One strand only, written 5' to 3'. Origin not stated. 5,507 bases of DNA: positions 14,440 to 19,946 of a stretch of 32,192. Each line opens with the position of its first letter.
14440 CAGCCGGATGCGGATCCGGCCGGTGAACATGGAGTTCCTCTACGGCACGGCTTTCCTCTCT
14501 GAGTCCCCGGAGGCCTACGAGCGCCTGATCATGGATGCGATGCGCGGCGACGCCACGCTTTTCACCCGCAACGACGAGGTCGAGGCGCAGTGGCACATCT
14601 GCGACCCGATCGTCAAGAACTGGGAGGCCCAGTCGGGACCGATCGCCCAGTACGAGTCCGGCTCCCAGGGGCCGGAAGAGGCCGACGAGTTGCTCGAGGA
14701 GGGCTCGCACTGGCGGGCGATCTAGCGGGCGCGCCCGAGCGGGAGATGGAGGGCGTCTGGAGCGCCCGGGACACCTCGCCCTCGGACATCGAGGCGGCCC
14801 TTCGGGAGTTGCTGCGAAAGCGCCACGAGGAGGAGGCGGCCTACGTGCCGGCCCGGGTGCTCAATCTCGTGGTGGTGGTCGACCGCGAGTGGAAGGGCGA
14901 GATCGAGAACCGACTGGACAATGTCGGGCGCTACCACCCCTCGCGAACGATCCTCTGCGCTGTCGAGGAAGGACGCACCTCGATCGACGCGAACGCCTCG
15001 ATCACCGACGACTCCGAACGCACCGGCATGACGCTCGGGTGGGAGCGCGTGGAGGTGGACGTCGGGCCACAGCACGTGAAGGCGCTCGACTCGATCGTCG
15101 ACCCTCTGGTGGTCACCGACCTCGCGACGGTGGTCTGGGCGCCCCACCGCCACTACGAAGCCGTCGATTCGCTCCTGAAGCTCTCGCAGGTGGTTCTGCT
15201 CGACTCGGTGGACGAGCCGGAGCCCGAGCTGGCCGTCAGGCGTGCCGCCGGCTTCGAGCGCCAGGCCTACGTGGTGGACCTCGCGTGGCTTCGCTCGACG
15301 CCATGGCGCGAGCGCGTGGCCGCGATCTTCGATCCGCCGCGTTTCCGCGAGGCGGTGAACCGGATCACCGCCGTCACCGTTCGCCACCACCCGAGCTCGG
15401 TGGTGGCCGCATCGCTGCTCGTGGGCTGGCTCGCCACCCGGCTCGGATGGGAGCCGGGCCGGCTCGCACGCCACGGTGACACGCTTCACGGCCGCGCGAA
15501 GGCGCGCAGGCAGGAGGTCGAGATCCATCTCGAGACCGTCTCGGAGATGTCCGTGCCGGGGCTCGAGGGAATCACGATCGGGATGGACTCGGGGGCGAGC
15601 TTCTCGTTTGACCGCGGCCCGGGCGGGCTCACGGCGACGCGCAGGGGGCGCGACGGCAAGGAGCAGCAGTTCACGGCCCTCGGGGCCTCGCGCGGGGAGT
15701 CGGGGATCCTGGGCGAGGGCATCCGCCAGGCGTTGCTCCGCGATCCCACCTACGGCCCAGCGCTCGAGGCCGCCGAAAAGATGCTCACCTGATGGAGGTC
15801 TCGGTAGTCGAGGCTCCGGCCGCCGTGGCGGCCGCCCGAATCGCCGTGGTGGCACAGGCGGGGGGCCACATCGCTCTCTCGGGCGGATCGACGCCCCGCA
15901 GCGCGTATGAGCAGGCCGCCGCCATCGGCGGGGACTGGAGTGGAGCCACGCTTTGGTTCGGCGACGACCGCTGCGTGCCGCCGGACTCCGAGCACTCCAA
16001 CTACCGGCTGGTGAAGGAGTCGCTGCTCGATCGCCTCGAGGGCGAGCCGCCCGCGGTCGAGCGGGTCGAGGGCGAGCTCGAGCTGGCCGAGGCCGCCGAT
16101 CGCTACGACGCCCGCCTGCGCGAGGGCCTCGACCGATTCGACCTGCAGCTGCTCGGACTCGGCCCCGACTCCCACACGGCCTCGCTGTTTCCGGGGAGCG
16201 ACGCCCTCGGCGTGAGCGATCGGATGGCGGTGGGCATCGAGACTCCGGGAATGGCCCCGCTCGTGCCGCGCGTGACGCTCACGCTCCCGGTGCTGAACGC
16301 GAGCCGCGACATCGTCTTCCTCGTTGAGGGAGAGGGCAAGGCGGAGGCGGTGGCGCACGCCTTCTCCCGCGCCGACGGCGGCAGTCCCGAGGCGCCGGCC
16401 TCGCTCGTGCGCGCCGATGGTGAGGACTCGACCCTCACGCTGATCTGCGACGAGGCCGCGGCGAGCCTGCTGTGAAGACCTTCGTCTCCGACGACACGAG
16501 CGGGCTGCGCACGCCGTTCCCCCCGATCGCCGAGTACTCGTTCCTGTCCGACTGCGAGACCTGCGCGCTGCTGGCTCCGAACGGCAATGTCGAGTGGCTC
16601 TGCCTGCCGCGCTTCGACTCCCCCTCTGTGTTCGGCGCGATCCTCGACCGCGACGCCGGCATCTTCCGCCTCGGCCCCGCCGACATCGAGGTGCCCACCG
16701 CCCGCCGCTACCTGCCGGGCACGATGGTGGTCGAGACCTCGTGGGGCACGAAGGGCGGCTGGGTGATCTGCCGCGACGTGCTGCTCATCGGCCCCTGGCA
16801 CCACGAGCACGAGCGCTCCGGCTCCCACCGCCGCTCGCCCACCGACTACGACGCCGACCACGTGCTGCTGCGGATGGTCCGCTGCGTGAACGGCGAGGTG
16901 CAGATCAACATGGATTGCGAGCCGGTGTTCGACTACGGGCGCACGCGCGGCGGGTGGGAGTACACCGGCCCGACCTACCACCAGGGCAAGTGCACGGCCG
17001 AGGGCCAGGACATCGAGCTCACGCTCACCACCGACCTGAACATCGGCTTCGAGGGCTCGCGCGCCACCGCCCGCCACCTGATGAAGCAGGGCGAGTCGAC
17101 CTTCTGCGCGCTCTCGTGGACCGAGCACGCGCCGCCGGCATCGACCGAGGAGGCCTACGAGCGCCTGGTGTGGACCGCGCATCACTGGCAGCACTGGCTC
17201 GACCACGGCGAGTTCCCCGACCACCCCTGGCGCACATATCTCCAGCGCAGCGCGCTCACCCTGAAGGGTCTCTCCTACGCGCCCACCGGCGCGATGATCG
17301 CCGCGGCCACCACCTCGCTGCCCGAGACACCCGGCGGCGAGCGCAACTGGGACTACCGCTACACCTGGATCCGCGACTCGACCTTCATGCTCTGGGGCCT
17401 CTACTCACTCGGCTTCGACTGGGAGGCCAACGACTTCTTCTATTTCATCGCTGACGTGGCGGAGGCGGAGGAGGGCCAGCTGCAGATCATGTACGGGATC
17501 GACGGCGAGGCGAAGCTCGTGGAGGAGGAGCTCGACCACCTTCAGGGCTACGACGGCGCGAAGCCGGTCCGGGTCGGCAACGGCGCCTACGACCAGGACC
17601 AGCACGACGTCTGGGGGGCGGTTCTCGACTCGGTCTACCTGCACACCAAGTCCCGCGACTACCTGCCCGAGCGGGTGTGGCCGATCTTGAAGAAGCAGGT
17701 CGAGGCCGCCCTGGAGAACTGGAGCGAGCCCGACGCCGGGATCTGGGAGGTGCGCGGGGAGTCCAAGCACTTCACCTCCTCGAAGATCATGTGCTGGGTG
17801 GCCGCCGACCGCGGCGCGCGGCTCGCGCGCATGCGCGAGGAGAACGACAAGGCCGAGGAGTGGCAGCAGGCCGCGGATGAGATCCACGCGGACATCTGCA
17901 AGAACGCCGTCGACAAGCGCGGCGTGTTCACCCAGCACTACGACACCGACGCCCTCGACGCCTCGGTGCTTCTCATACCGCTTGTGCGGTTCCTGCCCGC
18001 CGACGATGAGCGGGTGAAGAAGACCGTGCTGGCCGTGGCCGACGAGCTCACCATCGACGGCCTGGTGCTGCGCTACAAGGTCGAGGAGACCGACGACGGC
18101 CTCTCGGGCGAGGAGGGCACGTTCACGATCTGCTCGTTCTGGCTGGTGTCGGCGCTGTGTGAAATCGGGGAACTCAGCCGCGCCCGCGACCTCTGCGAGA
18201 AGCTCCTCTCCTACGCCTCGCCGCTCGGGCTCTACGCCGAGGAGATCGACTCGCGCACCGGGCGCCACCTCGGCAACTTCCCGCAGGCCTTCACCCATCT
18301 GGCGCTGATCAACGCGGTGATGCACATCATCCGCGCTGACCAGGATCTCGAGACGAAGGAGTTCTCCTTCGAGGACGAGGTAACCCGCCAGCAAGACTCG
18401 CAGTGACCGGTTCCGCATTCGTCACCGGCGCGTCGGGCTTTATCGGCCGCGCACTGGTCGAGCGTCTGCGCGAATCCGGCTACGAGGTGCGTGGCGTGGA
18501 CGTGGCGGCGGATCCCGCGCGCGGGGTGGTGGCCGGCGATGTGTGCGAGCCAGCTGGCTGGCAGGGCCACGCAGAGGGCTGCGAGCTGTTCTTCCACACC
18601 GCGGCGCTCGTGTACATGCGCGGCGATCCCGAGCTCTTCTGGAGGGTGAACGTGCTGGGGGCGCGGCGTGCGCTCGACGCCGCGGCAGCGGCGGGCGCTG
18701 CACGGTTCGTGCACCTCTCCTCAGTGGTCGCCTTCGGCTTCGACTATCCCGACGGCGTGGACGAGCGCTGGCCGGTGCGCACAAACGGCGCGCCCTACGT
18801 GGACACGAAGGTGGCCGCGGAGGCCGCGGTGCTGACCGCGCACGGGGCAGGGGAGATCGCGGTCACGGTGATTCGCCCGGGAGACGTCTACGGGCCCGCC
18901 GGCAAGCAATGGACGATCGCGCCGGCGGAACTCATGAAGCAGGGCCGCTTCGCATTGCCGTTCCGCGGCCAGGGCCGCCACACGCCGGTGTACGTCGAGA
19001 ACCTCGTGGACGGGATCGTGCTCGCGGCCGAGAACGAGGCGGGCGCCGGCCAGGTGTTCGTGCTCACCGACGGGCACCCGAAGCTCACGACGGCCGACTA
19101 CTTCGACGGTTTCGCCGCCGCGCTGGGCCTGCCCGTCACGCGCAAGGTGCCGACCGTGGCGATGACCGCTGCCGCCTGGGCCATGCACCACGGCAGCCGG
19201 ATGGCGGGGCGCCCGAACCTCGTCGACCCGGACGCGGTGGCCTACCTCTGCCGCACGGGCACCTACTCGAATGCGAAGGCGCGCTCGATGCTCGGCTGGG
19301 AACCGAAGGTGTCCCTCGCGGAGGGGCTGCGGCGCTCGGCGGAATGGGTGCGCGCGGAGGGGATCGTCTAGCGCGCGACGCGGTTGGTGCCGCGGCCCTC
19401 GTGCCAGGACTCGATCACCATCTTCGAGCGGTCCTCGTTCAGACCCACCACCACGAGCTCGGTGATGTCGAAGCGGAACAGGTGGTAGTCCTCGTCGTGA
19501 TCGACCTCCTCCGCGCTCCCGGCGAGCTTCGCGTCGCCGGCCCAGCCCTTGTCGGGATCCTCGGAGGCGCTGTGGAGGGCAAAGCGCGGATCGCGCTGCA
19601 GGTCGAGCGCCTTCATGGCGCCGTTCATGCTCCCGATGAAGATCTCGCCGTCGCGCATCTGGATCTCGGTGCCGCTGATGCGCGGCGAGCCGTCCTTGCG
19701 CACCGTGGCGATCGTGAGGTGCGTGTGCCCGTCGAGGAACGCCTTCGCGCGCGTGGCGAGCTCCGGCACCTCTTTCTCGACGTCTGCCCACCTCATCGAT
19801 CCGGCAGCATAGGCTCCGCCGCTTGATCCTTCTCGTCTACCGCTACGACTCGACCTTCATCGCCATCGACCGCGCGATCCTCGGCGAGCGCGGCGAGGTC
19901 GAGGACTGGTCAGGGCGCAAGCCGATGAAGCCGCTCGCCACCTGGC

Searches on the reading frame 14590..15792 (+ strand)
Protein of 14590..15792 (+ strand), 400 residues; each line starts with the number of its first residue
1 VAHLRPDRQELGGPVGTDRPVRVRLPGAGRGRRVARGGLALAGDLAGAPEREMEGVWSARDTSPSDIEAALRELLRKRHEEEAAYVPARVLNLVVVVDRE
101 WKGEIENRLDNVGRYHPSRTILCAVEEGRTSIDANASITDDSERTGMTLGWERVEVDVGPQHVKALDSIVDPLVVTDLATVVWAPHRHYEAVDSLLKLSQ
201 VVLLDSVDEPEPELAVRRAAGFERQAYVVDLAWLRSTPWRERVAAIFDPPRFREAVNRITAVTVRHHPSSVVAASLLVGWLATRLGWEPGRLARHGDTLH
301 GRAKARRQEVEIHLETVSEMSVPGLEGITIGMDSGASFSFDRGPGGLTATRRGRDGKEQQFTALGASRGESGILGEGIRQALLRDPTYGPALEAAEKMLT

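Call 51: search_protein_families(library=pfam, proteins=[window:14590-15792:+], max_evalue=0.00001)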
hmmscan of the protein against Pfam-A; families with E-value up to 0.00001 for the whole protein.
window:14590-15792:+ (400 aa): 2 families
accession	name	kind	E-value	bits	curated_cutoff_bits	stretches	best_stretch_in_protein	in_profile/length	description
PF20171.3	OpcA_G6PD_C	-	9.2e-21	75.1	27.7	1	227-391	2-134/135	Glucose-6-phosphate dehydrogenase subunit C-terminal domain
PF10128.15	OpcA_G6PD_assem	-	8.2e-12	45.6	27.9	1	112-218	4-115/118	Glucose-6-phosphate dehydrogenase subunit N-terminal domain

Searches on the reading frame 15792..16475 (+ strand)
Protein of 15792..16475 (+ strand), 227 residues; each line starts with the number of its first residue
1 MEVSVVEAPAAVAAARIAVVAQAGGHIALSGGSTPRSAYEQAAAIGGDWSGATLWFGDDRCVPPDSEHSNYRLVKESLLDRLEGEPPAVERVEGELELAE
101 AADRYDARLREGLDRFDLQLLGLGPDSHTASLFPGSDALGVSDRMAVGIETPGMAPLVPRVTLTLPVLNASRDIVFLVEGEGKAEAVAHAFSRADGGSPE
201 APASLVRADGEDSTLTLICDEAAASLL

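Call 51: search_protein_families(library=pfam, proteins=[window:15792-16475:+], max_evalue=0.00001)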
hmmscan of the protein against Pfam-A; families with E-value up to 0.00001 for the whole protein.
window:15792-16475:+ (227 aa): 1 family
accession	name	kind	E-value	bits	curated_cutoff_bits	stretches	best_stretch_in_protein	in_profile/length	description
PF01182.26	Glucosamine_iso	-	3.1e-55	187.9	27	1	13-210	16-220/225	Glucosamine-6-phosphate isomerases/6-phosphogluconolactonase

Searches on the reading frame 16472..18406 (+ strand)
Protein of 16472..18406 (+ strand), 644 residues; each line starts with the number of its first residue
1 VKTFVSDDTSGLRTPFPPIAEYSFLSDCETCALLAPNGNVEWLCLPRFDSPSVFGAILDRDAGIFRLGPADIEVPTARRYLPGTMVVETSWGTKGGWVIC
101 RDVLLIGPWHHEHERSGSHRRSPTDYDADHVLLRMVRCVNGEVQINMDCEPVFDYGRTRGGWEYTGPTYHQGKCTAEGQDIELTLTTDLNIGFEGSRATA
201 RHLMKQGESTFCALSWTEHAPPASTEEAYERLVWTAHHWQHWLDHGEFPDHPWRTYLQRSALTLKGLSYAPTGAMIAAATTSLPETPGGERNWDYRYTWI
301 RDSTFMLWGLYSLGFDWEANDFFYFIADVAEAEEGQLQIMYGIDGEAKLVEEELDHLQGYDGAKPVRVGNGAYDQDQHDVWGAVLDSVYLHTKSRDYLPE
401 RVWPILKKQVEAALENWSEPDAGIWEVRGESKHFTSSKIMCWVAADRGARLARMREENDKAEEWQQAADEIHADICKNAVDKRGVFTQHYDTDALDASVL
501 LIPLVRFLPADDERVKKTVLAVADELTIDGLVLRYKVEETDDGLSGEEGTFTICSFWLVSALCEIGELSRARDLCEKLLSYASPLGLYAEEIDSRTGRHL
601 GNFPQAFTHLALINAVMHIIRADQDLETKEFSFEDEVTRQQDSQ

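Call 51: search_protein_families(library=pfam, proteins=[window:16472-18406:+], max_evalue=0.00001)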
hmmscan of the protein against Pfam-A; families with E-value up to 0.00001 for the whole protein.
window:16472-18406:+ (644 aa): 2 families
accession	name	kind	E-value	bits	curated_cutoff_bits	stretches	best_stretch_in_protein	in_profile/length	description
PF00723.27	Glyco_hydro_15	-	2.7e-74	251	22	1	254-616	4-426/427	Glycosyl hydrolases family 15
PF19291.4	TREH_N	-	5e-17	62.3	23.1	1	17-92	13-89/211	Trehalase-like, N-terminal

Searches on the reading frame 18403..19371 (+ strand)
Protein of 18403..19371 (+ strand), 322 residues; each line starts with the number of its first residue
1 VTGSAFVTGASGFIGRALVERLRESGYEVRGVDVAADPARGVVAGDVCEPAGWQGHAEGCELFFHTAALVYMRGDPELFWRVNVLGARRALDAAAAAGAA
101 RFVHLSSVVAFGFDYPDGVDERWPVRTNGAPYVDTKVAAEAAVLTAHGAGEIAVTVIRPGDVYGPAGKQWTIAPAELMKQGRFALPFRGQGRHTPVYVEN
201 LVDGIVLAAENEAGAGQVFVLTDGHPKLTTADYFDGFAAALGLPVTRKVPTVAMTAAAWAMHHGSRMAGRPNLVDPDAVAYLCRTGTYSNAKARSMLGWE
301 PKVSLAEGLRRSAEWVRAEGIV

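Call 51: search_protein_families(library=pfam, proteins=[window:18403-19371:+], max_evalue=0.00001)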
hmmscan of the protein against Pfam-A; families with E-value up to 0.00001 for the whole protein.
window:18403-19371:+ (322 aa): 6 families
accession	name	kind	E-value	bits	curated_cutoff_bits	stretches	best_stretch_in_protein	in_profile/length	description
PF01370.27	Epimerase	-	1.7e-29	103.3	20.9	1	6-220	2-238/240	NAD dependent epimerase/dehydratase family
PF01073.25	3Beta_HSD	-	1.7e-26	93.4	22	1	7-244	2-271/280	3-beta hydroxysteroid dehydrogenase/isomerase family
PF16363.11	GDP_Man_Dehyd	-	4.1e-17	63.1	27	1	75-311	94-331/332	GDP-mannose 4,6 dehydratase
PF07993.18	NAD_binding_4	-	2.3e-16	60.2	20.1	1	51-168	80-213/258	Male sterility protein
PF13460.12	NAD_binding_10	-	1.4e-09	38.5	27.2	1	9-170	1-154/184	NAD(P)H-binding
PF04321.23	RmlD_sub_bind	-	2.2e-07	30.7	27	1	6-213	4-201/287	RmlD substrate binding domain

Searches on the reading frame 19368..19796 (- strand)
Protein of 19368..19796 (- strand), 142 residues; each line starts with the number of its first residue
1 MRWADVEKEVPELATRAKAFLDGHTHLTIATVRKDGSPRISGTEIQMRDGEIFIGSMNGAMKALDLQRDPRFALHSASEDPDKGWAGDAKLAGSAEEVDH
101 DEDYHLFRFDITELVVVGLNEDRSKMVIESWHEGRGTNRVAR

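Call 51: search_protein_families(library=pfam, proteins=[window:19368-19796:-], max_evalue=0.00001)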
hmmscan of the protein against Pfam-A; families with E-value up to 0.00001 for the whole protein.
window:19368-19796:- (142 aa): 1 family
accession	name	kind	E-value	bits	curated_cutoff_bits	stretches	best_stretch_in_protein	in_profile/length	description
PF01243.27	PNPOx_N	-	4e-08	34.1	28.1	1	16-107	4-85/120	Pyridoxamine 5'-phosphate oxidase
